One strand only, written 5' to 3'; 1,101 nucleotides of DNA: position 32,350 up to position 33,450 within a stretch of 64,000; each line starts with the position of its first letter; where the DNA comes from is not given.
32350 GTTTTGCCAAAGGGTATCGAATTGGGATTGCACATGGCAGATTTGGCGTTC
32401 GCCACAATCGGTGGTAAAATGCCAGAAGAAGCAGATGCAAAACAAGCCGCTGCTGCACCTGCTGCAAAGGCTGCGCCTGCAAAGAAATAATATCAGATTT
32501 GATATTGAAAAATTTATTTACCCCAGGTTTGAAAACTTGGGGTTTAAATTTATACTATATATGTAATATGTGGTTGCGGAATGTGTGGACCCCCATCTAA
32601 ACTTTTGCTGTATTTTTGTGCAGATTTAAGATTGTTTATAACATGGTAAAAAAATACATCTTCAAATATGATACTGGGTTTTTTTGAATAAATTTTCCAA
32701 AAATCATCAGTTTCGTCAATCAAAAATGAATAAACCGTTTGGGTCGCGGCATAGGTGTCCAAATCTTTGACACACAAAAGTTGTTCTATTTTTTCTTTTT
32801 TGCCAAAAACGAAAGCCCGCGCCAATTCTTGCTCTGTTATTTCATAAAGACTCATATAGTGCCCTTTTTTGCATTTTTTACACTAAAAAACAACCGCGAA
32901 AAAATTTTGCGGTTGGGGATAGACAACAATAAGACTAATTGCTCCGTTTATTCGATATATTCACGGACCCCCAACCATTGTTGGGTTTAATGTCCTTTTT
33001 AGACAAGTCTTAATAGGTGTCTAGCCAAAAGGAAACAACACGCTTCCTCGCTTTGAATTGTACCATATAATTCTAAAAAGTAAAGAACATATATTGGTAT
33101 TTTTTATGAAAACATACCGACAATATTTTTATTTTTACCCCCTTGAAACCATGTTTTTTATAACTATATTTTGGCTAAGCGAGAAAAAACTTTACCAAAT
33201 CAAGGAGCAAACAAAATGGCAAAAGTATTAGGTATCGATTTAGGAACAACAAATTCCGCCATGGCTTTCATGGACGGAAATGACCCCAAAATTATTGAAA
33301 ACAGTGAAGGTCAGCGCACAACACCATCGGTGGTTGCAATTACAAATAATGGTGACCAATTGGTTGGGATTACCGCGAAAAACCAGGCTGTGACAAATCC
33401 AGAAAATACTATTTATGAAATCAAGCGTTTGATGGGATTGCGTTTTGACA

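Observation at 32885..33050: Second copy of the same structured RNA (minus strand) upstream of a 101-aa ORF, with compensatory changes supporting the fold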

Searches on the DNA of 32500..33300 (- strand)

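Call 5: search_rna_families(source=window, start=32500, end=33300, threshold=evalue, max_evalue=10, show_alignments=3)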
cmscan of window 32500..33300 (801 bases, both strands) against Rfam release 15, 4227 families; matches with E-value up to 10: 4.
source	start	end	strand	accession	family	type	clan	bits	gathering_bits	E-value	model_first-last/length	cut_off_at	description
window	32632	32743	+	RF02070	STnc300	Gene; sRNA;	-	21.9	80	2.5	1-159/159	no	Salmonella enterica sRNA STnc300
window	32505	32557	+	RF00689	MIR390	Gene; miRNA;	-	16.5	77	3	1-121/121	no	MIR390 microRNA precursor family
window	32860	32920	+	RF02901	AaHKsRNA41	Gene; sRNA;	-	15.6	97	0.55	1-187/187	no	Aggregatibacter sRNA 41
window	33094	33138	-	RF03055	RAGATH-30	Gene; sRNA;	-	13.8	59.5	9.8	1-59/59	no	RAGATH-30 RNA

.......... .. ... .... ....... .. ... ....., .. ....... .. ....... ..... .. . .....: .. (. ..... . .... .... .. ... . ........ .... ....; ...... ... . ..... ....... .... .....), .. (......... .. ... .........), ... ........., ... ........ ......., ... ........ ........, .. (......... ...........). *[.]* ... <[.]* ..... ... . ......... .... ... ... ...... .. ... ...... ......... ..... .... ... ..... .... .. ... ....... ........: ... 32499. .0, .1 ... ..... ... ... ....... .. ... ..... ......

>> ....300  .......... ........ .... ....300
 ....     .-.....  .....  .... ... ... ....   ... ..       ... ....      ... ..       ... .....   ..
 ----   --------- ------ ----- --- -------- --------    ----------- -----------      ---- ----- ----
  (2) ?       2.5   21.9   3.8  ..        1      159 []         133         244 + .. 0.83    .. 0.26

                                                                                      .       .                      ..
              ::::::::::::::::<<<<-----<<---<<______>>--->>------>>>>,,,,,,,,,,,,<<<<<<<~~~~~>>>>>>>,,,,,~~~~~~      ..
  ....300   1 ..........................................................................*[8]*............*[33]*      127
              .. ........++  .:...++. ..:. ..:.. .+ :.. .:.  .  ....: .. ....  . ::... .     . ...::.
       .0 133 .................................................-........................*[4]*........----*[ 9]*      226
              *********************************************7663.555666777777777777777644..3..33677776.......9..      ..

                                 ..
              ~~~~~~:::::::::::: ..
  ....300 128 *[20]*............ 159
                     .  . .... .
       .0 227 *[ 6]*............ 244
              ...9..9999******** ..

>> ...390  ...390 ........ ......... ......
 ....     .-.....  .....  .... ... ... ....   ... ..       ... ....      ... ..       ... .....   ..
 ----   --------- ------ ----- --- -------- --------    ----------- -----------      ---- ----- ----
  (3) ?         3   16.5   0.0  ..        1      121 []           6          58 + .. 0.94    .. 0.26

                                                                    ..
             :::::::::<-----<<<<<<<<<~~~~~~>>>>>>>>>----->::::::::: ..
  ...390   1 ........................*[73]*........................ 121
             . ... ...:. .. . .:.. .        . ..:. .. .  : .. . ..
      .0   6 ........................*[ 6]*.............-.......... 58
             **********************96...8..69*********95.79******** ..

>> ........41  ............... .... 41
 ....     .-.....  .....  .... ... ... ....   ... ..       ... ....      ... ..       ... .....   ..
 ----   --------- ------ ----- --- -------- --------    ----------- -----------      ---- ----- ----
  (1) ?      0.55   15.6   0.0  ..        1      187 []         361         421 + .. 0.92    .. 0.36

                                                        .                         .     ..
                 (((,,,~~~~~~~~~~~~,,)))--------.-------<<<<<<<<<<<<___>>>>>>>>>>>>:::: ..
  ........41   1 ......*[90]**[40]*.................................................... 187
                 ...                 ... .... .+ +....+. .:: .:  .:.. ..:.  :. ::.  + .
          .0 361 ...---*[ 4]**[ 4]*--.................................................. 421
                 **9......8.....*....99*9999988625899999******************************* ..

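Call 30: build_rna_model(alignment_id=A2, structure=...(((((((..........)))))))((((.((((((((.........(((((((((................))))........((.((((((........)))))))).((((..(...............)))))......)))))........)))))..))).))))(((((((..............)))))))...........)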
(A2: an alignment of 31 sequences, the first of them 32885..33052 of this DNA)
Model R1 built from alignment A2 (31 sequences, 212 columns); structure: as given.
model positions 176; base pairs 48; branch points 4; effective number of sequences 3.12; information 0.59 bits per position. Calibrated on 0.2 Mb of random sequence (short: E-values are rough).
structure used (alignment columns):
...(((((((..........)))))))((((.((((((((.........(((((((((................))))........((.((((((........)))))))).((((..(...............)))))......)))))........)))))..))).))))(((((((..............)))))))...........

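Call 31: search_with_rna_model(model_id=R1, sources=[window, L002, L003, L004, L005, L007, L008, L009, L010, L011, L013, L014, L015, L016, L017, L018, L019, L020, L021, L023, L024, L025, L026, L027, L031, L032, L034, L035, L036, L037, L038], max_evalue=1, make_alignment=true)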
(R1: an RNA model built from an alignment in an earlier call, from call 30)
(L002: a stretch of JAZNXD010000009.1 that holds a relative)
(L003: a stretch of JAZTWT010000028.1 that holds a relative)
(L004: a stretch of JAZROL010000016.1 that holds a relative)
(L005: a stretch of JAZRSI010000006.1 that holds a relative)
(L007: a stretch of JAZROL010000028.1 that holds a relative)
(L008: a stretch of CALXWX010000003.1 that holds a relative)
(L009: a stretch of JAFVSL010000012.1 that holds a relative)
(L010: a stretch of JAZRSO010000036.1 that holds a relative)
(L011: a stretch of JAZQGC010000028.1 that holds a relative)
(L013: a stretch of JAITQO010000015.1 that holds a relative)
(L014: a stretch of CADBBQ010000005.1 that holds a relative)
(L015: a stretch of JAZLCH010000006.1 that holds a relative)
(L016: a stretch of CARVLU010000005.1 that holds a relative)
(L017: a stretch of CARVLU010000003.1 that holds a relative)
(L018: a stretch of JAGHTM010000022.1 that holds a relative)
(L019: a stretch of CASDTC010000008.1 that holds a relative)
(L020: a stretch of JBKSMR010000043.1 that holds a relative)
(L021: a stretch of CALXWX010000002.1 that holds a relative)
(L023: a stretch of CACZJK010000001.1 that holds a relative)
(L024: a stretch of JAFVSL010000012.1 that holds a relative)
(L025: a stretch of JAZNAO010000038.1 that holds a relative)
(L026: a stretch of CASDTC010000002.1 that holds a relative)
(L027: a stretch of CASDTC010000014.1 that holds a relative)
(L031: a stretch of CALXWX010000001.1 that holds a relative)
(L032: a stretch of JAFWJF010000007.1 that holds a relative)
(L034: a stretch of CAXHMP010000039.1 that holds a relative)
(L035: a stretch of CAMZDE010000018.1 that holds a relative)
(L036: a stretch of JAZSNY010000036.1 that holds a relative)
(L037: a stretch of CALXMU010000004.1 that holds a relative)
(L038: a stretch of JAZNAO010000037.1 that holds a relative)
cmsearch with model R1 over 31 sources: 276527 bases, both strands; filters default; matches with E-value up to 1: 53.
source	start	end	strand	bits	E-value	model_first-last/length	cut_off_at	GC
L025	5422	5591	+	152.5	2.4e-32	1-176/176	no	0.46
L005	7668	7847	+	149.2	1.4e-31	1-176/176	no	0.41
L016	6888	7063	-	148.9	1.6e-31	1-176/176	no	0.44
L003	104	282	-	145.7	8.5e-31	1-176/176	no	0.43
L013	2582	2748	+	140.3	1.4e-29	1-176/176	no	0.47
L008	91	241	+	139.8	1.8e-29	1-176/176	no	0.45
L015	1648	1827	+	139.5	2.1e-29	1-176/176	no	0.44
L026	6619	6771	+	139.2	2.5e-29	1-176/176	no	0.43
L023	7667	7835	-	138.3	3.9e-29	1-176/176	no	0.41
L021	2834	2986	+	138.2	4.1e-29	1-176/176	no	0.44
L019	4205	4355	+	138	4.6e-29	1-176/176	no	0.44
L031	6276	6430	+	137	7.8e-29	1-176/176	no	0.46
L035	921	1089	-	135.9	1.4e-28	1-176/176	no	0.41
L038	3736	3904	-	131.7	1.2e-27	1-176/176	no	0.42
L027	2723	2872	+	129.8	3.3e-27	1-176/176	no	0.47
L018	931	1110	-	129.6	3.7e-27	1-176/176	no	0.39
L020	4157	4312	+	128.4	6.7e-27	1-176/176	no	0.37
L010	4417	4570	+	127.6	1e-26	1-176/176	no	0.4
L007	5573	5755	-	125.7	2.8e-26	1-176/176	no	0.38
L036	3271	3412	-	123.1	1.1e-25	1-176/176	no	0.44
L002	7450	7591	-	122.7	1.4e-25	1-176/176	no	0.43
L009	1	161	-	120.6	3.9e-25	1-159/176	3'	0.45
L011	2612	2786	+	119.2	8.2e-25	1-176/176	no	0.41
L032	6435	6626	+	119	9e-25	1-176/176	no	0.4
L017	3242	3410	-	116.6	3.3e-24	1-176/176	no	0.5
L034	1056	1234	+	114.9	7.5e-24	1-176/176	no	0.49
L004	7810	7997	+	114.4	1e-23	1-176/176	no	0.43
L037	7051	7232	-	109.3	1.4e-22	1-176/176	no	0.41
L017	3619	3784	-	104.8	1.5e-21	1-176/176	no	0.46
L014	5289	5445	+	101.7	7.4e-21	1-176/176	no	0.43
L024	858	963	-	100.9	1.1e-20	71-176/176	5'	0.42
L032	1200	1378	-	97.7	6.1e-20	1-176/176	no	0.43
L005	1654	1872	+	27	0.00056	1-176/176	no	0.48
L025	3471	3630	-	25.1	0.0015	1-176/176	no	0.4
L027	2718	2868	-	24.6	0.002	1-176/176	no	0.46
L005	7658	7840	-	24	0.0027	1-176/176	no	0.41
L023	7670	7840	+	17.5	0.081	1-176/176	no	0.43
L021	2826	2982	-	16.7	0.12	1-176/176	no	0.44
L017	3434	3605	-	16.6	0.13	1-176/176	no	0.38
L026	6608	6767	-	16.2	0.16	1-176/176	no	0.43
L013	2642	2744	-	15.7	0.21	1-176/176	no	0.43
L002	3983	4084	-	15.1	0.29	1-176/176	no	0.52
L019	4256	4277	-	13.9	0.52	69-91/176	no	0.59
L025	5489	5507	-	13.7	0.59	73-91/176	no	0.58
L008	142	163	-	13.2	0.76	69-91/176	no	0.59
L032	6369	6460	-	13.1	0.79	1-176/176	no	0.29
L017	3623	3727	+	12.9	0.87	1-176/176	no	0.42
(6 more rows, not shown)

Alignment A3: 53 matches aligned to the model, 372 columns, each read 5' to 3' on its own strand. Consensus structure (alignment columns), stored with it:
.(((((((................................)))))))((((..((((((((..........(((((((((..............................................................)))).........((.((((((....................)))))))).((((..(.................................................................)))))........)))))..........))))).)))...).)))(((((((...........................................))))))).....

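Call 34: search_with_rna_model(model_id=R1, sources=[window, L002, L003, L004, L005, L007, L008, L010, L011, L013, L014, L015, L016, L017, L018, L019, L020, L021, L023, L025, L026, L027, L031, L032, L034, L035, L036, L037, L038], max_evalue=1e-10, make_alignment=true)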
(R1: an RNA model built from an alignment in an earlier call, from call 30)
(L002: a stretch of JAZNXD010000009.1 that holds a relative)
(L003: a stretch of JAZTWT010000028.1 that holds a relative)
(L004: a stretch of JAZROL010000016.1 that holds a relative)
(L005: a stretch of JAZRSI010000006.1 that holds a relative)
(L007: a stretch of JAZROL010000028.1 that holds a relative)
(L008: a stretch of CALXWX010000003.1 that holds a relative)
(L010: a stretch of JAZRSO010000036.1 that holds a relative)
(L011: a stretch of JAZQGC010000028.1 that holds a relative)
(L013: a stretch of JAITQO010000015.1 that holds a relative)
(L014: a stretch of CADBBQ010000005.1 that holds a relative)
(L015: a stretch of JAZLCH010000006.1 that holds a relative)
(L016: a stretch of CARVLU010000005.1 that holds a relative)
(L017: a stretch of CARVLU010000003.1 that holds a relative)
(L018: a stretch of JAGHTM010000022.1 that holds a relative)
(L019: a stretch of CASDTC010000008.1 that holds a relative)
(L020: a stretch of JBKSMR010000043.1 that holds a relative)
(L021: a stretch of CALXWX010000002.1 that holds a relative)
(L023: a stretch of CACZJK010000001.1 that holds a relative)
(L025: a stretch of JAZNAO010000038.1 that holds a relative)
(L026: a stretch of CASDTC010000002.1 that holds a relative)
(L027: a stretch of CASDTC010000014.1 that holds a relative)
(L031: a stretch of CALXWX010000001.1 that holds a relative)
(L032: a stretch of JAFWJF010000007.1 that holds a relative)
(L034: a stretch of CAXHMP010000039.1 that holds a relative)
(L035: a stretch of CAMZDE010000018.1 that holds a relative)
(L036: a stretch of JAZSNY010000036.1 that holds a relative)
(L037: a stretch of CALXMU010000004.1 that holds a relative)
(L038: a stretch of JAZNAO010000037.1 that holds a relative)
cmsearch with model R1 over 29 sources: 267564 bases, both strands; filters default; matches with E-value up to 1e-10: 32.
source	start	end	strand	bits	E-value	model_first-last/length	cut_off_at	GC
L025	5422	5591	+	152.5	2.4e-32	1-176/176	no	0.46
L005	7668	7847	+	149.2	1.3e-31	1-176/176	no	0.41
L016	6888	7063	-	148.9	1.5e-31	1-176/176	no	0.44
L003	104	282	-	145.7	8.2e-31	1-176/176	no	0.43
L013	2582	2748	+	140.3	1.4e-29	1-176/176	no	0.47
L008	91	241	+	139.8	1.8e-29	1-176/176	no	0.45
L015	1648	1827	+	139.5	2e-29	1-176/176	no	0.44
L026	6619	6771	+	139.2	2.4e-29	1-176/176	no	0.43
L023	7667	7835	-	138.3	3.8e-29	1-176/176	no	0.41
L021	2834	2986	+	138.2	4e-29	1-176/176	no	0.44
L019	4205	4355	+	138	4.4e-29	1-176/176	no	0.44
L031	6276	6430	+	137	7.5e-29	1-176/176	no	0.46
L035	921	1089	-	135.9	1.3e-28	1-176/176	no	0.41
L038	3736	3904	-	131.7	1.2e-27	1-176/176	no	0.42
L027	2723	2872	+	129.8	3.2e-27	1-176/176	no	0.47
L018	931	1110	-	129.6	3.6e-27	1-176/176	no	0.39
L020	4157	4312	+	128.4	6.5e-27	1-176/176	no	0.37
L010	4417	4570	+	127.6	1e-26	1-176/176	no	0.4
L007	5573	5755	-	125.7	2.8e-26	1-176/176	no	0.38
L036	3271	3412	-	123.1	1e-25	1-176/176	no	0.44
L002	7450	7591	-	122.7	1.3e-25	1-176/176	no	0.43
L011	2612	2786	+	119.2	7.9e-25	1-176/176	no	0.41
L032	6435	6626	+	119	8.8e-25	1-176/176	no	0.4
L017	3242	3410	-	116.6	3.2e-24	1-176/176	no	0.5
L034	1056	1234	+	114.9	7.3e-24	1-176/176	no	0.49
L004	7810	7997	+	114.4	9.7e-24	1-176/176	no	0.43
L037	7051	7232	-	109.3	1.4e-22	1-176/176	no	0.41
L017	3619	3784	-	104.8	1.4e-21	1-176/176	no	0.46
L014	5289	5445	+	101.7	7.1e-21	1-176/176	no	0.43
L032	1200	1378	-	97.7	5.9e-20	1-176/176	no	0.43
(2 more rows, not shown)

Alignment A4: 32 matches aligned to the model, 210 columns, each read 5' to 3' on its own strand. Consensus structure (alignment columns), stored with it:
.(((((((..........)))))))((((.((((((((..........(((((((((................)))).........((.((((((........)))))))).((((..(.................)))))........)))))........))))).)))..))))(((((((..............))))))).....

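Call 45: search_with_rna_model(model_id=R1, sources=[L039, L040, L041, L042, L043, L044, L045, L046, L047, L048, L049, L050, L051, L052, L053, L054, L055, L056, L057, L058, L059, L060, L061, L062, L063, L064, L065, L066, L067, L068, L069, L070, L071, L072, L073, L074, L075, L076, L077, L078, L079, L080, L081, L082, L083, L084, L085, L086, L087, L088, L089, L090, L091, L092, L093, L094, L095, L096, L097, L098, L099, L100, L101, L102, L103, L104, L105, L106, L107, L108, L109, L110, L111, L112, L113, L114, L115, L116, L117], max_evalue=0.001)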
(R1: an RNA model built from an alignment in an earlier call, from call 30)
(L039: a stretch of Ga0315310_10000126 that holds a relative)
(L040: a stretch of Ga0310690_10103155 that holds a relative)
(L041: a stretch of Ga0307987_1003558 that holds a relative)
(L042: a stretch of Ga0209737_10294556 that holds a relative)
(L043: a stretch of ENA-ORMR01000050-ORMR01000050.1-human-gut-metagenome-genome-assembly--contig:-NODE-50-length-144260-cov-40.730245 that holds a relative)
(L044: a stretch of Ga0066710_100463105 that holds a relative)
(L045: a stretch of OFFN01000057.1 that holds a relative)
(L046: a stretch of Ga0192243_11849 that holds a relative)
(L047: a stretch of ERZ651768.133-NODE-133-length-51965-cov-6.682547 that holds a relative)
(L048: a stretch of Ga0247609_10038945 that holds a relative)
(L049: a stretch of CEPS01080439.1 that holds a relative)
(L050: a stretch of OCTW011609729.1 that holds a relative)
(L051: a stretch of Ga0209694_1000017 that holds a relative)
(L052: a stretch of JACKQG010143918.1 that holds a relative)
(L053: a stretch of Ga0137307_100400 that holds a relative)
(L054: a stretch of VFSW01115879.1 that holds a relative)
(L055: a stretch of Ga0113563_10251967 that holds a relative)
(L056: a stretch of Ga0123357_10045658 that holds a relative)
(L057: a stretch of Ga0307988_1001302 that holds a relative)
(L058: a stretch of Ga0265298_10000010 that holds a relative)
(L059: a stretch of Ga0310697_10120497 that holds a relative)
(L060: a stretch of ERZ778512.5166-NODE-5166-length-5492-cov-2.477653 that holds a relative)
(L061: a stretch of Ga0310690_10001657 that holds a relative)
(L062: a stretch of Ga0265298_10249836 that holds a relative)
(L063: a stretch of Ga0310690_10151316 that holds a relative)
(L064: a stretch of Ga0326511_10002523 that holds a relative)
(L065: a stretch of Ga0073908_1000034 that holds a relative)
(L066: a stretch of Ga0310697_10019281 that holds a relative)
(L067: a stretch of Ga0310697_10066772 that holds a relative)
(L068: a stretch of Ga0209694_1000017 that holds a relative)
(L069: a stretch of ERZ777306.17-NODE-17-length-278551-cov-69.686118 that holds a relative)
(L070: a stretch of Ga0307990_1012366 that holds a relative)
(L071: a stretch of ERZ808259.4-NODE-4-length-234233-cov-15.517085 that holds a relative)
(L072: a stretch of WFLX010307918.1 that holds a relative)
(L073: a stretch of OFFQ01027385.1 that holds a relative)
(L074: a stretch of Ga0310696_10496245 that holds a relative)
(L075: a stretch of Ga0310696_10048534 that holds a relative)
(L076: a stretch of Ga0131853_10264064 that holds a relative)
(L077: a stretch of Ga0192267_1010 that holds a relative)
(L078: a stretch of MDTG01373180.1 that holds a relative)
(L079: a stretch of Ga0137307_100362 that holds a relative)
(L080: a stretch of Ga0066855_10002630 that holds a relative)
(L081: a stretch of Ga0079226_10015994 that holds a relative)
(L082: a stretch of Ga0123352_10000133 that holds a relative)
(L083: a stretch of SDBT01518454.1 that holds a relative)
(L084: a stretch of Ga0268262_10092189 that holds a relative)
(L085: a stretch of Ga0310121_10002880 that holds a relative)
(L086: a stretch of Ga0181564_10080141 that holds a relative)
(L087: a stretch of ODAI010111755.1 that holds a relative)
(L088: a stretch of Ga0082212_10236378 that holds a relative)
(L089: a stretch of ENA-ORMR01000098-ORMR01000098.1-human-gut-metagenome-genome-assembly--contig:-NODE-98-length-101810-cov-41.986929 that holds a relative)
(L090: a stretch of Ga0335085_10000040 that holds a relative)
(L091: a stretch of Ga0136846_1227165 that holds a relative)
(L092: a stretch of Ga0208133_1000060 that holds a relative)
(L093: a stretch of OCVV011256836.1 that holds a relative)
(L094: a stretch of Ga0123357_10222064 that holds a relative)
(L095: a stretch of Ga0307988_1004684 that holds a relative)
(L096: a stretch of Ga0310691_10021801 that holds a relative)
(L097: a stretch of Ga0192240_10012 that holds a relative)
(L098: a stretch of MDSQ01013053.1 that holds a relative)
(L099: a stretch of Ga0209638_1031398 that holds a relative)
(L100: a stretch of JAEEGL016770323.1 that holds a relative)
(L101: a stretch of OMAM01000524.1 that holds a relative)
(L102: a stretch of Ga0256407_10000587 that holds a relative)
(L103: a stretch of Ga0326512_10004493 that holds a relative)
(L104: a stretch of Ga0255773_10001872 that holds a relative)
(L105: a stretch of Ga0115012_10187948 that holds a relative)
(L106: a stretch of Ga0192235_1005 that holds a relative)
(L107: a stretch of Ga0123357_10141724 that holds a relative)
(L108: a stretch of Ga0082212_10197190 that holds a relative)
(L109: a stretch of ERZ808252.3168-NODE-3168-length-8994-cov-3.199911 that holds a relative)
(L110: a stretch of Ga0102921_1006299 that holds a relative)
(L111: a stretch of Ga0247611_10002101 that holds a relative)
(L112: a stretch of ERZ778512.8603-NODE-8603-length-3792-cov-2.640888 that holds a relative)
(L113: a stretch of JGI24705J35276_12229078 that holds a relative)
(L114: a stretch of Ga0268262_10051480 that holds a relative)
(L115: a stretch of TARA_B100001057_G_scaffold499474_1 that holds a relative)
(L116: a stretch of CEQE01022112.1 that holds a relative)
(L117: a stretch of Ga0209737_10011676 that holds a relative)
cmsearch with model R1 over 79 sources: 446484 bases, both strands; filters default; matches with E-value up to 0.001: 55.
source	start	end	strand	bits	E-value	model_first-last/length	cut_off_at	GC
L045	1919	2094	+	148.9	2.6e-31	1-176/176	no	0.44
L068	7082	7257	+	148.9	2.6e-31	1-176/176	no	0.44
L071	8688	8863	+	140.5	2e-29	1-176/176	no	0.47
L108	350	522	+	140.4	2.2e-29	1-176/176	no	0.49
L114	1354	1520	-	138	7.6e-29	1-176/176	no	0.5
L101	4296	4444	-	133.3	8.7e-28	1-176/176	no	0.44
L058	917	1095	+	132.3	1.4e-27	1-176/176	no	0.44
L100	8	179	+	131.6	2.1e-27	1-176/176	no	0.45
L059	735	909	+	131.3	2.4e-27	1-176/176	no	0.45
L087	12729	12894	+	130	4.7e-27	1-176/176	no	0.41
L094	1872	2042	+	129.7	5.6e-27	1-176/176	no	0.4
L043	1810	1977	+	129.3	6.9e-27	1-176/176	no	0.4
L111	3024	3204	+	128.3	1.2e-26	1-176/176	no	0.49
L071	8933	9107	+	126.9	2.4e-26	1-176/176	no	0.45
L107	843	1014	-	126.7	2.7e-26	1-176/176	no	0.42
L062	12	187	-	125.5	5.1e-26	1-176/176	no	0.44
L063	2045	2219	-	123.3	1.6e-25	1-176/176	no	0.42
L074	143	327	-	123.3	1.6e-25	1-176/176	no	0.49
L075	2378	2554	+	122.3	2.7e-25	1-176/176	no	0.47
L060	1141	1314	+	120.5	6.6e-25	1-176/176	no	0.49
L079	303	476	-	117.2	3.8e-24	1-176/176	no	0.48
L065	3290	3458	-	116.6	5.3e-24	1-176/176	no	0.5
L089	5317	5469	+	115.4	9.8e-24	1-176/176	no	0.48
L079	12726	12880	-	113.8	2.2e-23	1-176/176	no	0.43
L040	551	744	-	113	3.4e-23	1-176/176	no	0.38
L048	2306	2460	+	112.4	4.7e-23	1-176/176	no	0.41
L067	2878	3032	-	112.4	4.7e-23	1-176/176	no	0.41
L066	5862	6016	-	109.7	1.8e-22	1-176/176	no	0.43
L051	4152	4322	-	109.1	2.6e-22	1-176/176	no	0.44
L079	8420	8590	+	108.5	3.5e-22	1-176/176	no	0.46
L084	1079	1245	-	106.8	8.7e-22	1-176/176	no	0.42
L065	3666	3831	-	104.8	2.3e-21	1-176/176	no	0.46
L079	8164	8333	+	104.8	2.4e-21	1-176/176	no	0.46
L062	1015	1191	-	104.6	2.7e-21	1-176/176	no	0.42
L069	698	874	+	102.8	6.7e-21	1-176/176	no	0.39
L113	2434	2620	+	100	2.9e-20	1-176/176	no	0.48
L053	3265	3471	+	97.5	1.1e-19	1-176/176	no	0.45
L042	850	1036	+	96.3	2e-19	1-176/176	no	0.44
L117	6042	6225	+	92.3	1.6e-18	1-176/176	no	0.47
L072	345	523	-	92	1.9e-18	1-176/176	no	0.39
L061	12772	12930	-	91.7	2.2e-18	1-176/176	no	0.4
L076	1156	1315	+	89.3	7.4e-18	1-176/176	no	0.46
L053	8623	8770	+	88.5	1.1e-17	1-176/176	no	0.39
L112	1076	1223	-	88.5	1.1e-17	1-176/176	no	0.39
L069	432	600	+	88.4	1.2e-17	1-176/176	no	0.43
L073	1061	1230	+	87.1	2.4e-17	1-176/176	no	0.42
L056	2308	2491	-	80.1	9.2e-16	1-176/176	no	0.45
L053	8804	8970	+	71.5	7.9e-14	1-176/176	no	0.41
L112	464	633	-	70.6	1.3e-13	1-176/176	no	0.46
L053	9214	9382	+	70.5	1.3e-13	1-176/176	no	0.48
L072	842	995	-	68.8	3.3e-13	1-176/176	no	0.36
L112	875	1042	-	67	8.4e-13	1-176/176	no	0.41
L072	563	754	-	64.1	3.8e-12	1-176/176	no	0.39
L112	1256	1419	-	41.5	4.9e-07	1-176/176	no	0.4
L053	8427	8590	+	38.1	2.9e-06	1-176/176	no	0.38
